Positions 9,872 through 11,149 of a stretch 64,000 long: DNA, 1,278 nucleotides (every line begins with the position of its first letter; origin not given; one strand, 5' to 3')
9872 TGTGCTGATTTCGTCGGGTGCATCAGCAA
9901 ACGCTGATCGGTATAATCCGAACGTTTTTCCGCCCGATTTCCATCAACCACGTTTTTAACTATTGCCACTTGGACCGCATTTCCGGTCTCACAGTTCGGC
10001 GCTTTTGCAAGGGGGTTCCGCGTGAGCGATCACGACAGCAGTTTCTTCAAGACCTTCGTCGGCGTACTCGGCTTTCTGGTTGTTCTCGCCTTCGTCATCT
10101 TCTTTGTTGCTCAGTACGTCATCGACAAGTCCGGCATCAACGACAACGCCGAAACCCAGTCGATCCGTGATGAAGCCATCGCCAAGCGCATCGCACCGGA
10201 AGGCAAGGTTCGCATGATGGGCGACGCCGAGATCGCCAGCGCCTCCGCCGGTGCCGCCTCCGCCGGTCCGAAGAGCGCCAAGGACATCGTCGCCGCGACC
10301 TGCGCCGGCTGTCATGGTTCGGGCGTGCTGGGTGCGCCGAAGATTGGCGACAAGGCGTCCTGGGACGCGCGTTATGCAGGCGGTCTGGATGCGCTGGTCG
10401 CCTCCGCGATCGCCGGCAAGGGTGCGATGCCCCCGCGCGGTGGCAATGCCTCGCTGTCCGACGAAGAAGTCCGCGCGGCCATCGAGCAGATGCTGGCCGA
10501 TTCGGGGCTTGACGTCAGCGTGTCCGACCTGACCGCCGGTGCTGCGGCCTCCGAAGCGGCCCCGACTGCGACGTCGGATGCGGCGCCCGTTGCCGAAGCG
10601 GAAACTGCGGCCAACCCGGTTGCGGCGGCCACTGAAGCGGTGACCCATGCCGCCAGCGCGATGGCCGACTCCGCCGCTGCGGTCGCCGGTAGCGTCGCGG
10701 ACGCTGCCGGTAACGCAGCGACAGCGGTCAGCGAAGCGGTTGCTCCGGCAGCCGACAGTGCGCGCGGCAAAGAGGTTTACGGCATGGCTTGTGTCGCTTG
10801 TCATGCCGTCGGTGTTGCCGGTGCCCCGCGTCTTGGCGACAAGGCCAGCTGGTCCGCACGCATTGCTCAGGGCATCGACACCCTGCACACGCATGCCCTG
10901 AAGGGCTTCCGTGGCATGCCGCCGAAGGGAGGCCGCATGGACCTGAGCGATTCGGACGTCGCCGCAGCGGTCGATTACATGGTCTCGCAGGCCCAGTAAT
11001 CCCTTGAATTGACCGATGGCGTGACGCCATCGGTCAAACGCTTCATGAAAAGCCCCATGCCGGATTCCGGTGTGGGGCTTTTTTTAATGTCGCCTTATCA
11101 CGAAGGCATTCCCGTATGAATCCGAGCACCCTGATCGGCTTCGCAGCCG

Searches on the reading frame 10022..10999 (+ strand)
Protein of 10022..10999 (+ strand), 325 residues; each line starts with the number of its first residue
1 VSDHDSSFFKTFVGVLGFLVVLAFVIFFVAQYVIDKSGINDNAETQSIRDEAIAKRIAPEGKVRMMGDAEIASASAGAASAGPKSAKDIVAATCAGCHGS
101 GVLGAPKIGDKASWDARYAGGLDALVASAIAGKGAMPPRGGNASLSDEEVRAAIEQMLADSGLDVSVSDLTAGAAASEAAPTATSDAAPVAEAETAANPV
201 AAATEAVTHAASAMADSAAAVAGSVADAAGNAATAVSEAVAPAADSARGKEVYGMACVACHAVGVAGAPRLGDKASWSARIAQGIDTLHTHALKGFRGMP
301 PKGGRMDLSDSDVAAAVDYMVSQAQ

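Call 69: search_protein_families(library=ncbifam, proteins=[window:10022-10999:+], max_evalue=0.01)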
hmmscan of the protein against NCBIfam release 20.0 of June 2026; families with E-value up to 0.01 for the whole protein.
window:10022-10999:+ (325 aa): 8 families
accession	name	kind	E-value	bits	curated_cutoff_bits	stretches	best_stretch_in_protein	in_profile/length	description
NF045930.1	Cytc6PetJCyano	equivalog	7.1e-11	42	135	2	236-325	18-107/110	cytochrome c6 PetJ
TIGR00782.1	ccoP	equivalog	4.8e-06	26.1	179.95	0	237-320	193-278/285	cytochrome-c oxidase, cbb3-type subunit III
NF045773.1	cytochro_C550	exception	0.00011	22.2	125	0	80-138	46-101/118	cytochrome c550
NF045774.1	cytochro_C551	exception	0.00011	22.2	118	0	76-105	32-61/110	cytochrome c551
NF011054.0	PRK14486.1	equivalog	0.00057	19.5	447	0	226-323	191-290/294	putative bifunctional cbb3-type cytochrome c oxidase subunit II/cytochrome c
NF050122.1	bc1_QcrC_actin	exception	0.0011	18.3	200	1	215-268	104-158/253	cytochrome bc1 complex diheme cytochrome c subunit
TIGR02603.1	CxxCH_TIGR02603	domain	0.0013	18.8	68.15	1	244-269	1-26/134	putative heme-binding domain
NF052246.1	SorB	equivalog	0.0034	17.4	93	0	247-283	18-55/80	SorB family sulfite dehydrogenase c-type cytochrome subunit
